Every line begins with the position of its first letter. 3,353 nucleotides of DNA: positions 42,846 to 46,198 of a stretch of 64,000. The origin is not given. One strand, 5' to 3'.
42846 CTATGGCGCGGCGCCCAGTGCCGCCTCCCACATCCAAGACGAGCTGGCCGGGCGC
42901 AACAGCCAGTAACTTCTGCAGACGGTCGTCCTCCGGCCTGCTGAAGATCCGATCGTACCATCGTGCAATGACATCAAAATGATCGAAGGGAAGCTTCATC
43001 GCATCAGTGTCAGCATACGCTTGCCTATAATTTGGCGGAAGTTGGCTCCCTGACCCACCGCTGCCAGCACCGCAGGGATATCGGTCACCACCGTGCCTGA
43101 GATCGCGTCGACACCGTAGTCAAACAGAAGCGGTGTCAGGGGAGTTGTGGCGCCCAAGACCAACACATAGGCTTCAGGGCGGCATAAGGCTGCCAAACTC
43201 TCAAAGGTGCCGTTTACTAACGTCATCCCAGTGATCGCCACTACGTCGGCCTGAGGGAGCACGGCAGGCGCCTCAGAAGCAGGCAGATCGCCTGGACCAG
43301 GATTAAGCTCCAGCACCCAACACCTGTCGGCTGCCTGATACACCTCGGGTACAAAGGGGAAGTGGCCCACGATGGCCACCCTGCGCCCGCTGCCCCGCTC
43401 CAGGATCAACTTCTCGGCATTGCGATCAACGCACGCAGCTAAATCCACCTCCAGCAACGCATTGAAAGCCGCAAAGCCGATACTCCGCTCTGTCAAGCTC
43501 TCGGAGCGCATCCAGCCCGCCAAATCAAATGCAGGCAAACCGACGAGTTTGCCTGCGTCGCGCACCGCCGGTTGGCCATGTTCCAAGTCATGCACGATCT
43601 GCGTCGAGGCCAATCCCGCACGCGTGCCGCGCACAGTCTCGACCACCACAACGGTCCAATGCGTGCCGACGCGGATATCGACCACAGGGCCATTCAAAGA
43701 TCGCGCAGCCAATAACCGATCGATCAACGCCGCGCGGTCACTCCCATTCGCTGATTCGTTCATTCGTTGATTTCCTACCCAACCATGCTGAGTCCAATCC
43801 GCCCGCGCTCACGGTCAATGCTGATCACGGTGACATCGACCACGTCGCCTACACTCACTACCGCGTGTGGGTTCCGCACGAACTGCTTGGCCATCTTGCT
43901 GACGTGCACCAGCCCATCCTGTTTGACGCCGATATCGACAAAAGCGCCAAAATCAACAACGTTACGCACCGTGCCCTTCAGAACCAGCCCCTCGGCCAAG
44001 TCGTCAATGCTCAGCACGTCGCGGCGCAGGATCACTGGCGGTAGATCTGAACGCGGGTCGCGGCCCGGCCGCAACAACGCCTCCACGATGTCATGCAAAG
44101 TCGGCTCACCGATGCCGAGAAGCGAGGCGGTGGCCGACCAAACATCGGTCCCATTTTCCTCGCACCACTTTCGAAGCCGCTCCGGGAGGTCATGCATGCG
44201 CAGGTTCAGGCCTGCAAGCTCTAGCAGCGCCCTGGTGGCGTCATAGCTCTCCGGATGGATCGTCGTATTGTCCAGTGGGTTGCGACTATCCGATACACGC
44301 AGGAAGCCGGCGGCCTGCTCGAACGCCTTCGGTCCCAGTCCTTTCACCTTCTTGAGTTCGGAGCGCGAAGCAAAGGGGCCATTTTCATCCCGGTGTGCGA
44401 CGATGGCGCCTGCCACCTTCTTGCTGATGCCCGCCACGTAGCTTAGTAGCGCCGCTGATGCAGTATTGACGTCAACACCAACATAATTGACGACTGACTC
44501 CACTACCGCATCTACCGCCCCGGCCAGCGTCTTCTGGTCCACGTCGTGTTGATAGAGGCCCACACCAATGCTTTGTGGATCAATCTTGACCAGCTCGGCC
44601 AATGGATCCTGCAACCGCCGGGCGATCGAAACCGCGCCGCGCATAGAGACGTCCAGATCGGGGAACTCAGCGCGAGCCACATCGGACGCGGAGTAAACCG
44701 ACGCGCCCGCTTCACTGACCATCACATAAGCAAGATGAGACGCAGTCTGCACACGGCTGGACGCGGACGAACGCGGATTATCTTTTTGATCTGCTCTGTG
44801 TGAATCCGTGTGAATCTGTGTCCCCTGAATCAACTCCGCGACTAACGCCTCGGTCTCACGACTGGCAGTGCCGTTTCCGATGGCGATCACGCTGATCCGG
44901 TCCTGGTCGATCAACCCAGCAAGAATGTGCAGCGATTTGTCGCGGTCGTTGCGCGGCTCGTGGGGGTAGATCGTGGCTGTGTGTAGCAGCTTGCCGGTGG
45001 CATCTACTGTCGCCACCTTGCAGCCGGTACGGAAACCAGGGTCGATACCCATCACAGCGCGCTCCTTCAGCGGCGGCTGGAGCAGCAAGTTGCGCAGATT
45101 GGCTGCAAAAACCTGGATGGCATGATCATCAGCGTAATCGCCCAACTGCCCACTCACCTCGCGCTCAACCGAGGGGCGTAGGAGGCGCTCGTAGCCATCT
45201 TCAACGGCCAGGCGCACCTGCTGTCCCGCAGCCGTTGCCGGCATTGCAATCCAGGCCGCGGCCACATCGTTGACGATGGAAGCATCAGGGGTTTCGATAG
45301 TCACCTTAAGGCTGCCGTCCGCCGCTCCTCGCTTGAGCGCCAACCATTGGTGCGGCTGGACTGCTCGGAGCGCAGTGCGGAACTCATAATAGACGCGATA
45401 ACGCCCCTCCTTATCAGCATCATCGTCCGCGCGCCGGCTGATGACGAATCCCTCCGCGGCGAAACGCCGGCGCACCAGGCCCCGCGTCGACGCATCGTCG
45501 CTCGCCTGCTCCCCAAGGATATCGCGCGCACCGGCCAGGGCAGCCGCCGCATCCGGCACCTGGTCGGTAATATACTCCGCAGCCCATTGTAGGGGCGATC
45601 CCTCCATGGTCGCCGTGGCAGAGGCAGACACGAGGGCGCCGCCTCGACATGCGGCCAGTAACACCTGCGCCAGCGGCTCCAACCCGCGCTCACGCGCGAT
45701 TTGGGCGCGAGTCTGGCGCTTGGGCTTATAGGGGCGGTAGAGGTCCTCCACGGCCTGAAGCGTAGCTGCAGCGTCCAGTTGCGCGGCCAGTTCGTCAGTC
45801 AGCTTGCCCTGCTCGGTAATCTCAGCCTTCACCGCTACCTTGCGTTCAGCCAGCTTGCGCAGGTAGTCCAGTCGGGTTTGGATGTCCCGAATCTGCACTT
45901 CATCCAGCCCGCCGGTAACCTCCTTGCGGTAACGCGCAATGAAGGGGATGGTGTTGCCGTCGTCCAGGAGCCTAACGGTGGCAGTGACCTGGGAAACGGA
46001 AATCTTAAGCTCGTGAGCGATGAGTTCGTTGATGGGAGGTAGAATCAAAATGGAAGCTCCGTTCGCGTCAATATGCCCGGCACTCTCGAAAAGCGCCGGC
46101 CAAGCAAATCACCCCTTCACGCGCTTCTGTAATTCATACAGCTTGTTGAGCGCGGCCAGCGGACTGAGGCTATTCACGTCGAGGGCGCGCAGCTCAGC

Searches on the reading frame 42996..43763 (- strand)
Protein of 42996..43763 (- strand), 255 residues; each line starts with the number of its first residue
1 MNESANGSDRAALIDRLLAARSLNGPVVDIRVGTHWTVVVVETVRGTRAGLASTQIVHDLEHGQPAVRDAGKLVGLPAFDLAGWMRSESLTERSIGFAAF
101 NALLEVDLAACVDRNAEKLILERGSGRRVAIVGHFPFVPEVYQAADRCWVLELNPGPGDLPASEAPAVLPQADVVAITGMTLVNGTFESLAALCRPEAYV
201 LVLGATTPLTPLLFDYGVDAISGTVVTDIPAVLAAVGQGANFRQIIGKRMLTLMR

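Call 56: search_protein_families(library=pfam, proteins=[window:42996-43763:-], max_evalue=0.00001)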
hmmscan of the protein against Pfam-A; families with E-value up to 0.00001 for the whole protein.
window:42996-43763:- (255 aa): 2 families
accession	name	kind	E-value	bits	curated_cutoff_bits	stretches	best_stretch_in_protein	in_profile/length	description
PF04016.18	DUF364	-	1.3e-36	125.9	23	1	119-253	5-145/147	Putative heavy-metal chelation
PF13938.11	DUF4213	-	1e-15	58.2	23.5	1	23-104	9-75/75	Putative heavy-metal chelation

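Call 57: search_protein_families(library=padloc, proteins=[window:42996-43763:-], max_evalue=0.00001)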
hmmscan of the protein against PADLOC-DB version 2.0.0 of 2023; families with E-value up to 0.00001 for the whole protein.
window:42996-43763:- (255 aa): 0 families

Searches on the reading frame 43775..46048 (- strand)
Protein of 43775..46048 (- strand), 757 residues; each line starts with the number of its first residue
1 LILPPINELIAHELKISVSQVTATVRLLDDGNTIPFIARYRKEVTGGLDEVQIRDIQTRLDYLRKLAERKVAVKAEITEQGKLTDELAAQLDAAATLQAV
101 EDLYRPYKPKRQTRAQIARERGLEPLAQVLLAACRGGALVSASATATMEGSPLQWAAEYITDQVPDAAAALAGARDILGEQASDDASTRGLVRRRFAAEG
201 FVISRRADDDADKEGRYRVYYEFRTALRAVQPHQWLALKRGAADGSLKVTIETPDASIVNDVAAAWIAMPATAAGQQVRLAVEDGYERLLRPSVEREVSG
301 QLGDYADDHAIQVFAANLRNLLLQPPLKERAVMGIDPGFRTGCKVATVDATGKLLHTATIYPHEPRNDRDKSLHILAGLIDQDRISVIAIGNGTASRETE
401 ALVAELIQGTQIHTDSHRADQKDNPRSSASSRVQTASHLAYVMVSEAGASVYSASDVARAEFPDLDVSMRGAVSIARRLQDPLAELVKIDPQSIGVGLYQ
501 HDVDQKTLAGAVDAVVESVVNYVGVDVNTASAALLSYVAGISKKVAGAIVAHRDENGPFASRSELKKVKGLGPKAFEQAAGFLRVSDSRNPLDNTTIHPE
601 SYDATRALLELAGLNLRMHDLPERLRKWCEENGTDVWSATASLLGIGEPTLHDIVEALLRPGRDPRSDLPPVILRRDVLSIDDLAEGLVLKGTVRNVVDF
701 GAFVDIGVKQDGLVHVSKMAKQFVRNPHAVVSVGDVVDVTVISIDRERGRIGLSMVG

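Call 36: search_protein_families(library=pfam, proteins=[window:43775-46048:-], max_evalue=0.001)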
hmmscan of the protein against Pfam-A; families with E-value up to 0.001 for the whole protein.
window:43775-46048:- (757 aa): 10 families
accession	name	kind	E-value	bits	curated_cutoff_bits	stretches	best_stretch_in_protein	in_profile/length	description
PF16921.10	Tex_YqgF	-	3.4e-50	170.1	27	2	331-412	2-83/126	Tex protein YqgF-like domain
PF09371.15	Tex_N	-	3e-30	104.2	32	1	6-77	3-74/75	Tex-like protein N-terminal domain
PF12836.13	HHH_3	-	3.7e-30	104.2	27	1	520-584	1-65/65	Helix-hairpin-helix motif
PF22706.1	Tex_central_region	-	2.1e-23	83.7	27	1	151-314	5-178/178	Tex central region-like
PF00575.29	S1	-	1.5e-17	64.1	22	1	685-755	3-73/74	S1 RNA binding domain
PF17674.7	HHH_9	-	4.2e-16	60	23.1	1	590-666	1-70/70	HHH domain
PF14635.12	HHH_7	-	8.4e-08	33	27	1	496-585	8-103/104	Helix-hairpin-helix motif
PF14639.11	YqgF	-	1.3e-06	28.7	35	1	434-487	94-147/150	Holliday-junction resolvase-like of SPT6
PF00633.29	HHH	-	1.1e-05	25.5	24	0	555-574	3-22/30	Helix-hairpin-helix motif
PF03934.19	T2SSK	-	7.8e-05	23.4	24.2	1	525-572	1-48/63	Type II secretion system (T2SS), protein K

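Call 57: search_protein_families(library=padloc, proteins=[window:43775-46048:-], max_evalue=0.00001)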
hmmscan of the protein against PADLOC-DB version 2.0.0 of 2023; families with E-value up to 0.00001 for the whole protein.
window:43775-46048:- (757 aa): 0 families
